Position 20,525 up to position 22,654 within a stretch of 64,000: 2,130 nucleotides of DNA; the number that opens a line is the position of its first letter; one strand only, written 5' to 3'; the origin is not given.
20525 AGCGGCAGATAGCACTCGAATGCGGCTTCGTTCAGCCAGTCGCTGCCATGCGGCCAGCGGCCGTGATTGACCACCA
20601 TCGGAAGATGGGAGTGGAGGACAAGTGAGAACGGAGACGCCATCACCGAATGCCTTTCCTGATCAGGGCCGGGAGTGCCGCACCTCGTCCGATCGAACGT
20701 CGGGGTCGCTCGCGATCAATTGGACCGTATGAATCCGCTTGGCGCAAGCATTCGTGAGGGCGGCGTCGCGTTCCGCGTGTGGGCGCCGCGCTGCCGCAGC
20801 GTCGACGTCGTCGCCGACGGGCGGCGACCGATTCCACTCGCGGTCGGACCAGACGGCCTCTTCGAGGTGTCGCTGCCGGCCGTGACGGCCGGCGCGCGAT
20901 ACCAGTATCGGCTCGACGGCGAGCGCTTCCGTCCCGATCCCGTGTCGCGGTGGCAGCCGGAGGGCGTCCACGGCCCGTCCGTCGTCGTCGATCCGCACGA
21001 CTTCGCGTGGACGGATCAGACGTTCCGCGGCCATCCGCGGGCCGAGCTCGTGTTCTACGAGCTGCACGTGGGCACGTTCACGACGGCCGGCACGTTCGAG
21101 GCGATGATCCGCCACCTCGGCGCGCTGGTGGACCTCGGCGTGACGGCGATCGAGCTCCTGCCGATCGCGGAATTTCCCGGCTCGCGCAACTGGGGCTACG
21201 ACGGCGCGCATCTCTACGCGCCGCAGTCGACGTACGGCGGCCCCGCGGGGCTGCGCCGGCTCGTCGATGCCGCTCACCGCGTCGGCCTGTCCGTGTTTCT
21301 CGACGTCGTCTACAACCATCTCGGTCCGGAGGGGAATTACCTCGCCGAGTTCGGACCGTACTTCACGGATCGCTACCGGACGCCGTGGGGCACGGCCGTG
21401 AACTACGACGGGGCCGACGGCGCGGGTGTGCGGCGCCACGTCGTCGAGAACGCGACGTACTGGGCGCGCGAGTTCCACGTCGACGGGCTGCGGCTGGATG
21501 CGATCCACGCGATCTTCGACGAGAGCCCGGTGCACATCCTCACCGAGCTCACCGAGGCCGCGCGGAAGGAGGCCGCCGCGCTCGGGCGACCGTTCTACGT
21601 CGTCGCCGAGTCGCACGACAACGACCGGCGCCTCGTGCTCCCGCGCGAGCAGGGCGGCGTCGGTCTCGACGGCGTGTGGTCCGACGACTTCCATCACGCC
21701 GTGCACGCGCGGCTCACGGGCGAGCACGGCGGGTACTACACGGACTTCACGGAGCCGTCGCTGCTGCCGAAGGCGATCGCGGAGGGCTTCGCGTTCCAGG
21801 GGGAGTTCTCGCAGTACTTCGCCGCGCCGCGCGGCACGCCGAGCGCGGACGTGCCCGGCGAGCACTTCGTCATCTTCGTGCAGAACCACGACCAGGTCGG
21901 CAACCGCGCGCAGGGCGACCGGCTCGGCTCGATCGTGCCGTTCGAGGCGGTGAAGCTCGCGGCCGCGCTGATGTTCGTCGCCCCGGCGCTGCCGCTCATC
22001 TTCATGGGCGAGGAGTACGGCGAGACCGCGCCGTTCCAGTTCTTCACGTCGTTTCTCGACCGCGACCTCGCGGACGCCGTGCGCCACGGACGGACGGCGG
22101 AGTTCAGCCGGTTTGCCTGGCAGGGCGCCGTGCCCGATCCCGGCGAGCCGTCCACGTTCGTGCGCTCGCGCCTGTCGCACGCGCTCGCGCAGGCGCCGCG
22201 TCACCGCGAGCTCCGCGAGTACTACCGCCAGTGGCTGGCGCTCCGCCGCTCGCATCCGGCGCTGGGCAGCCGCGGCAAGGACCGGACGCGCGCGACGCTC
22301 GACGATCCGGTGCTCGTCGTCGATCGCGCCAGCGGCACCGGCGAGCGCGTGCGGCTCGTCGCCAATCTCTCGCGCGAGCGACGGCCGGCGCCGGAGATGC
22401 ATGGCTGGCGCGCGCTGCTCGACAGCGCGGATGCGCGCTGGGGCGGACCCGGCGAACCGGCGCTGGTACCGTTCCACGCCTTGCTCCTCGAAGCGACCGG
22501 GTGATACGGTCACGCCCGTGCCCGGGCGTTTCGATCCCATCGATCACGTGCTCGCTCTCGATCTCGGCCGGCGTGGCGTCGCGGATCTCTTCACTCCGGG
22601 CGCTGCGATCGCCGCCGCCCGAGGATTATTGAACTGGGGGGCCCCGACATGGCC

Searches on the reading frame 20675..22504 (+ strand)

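Call 39: search_protein_families(library=pfam, proteins=[window:20675-22504:+], max_evalue=0.00001)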
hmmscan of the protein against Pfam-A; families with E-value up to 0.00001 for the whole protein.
window:20675-22504:+ (609 aa): 3 families
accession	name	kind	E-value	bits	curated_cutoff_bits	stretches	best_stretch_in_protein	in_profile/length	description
PF00128.31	Alpha-amylase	-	4e-22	79.5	22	1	136-225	13-101/446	Alpha amylase, catalytic domain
PF11941.14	DUF3459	-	2.4e-11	44.3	22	1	516-591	1-77/90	Domain of unknown function (DUF3459)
PF02922.24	CBM_48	-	2e-07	31.7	22.4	1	21-84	1-72/83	Carbohydrate-binding module 48 (Isoamylase N-terminal domain)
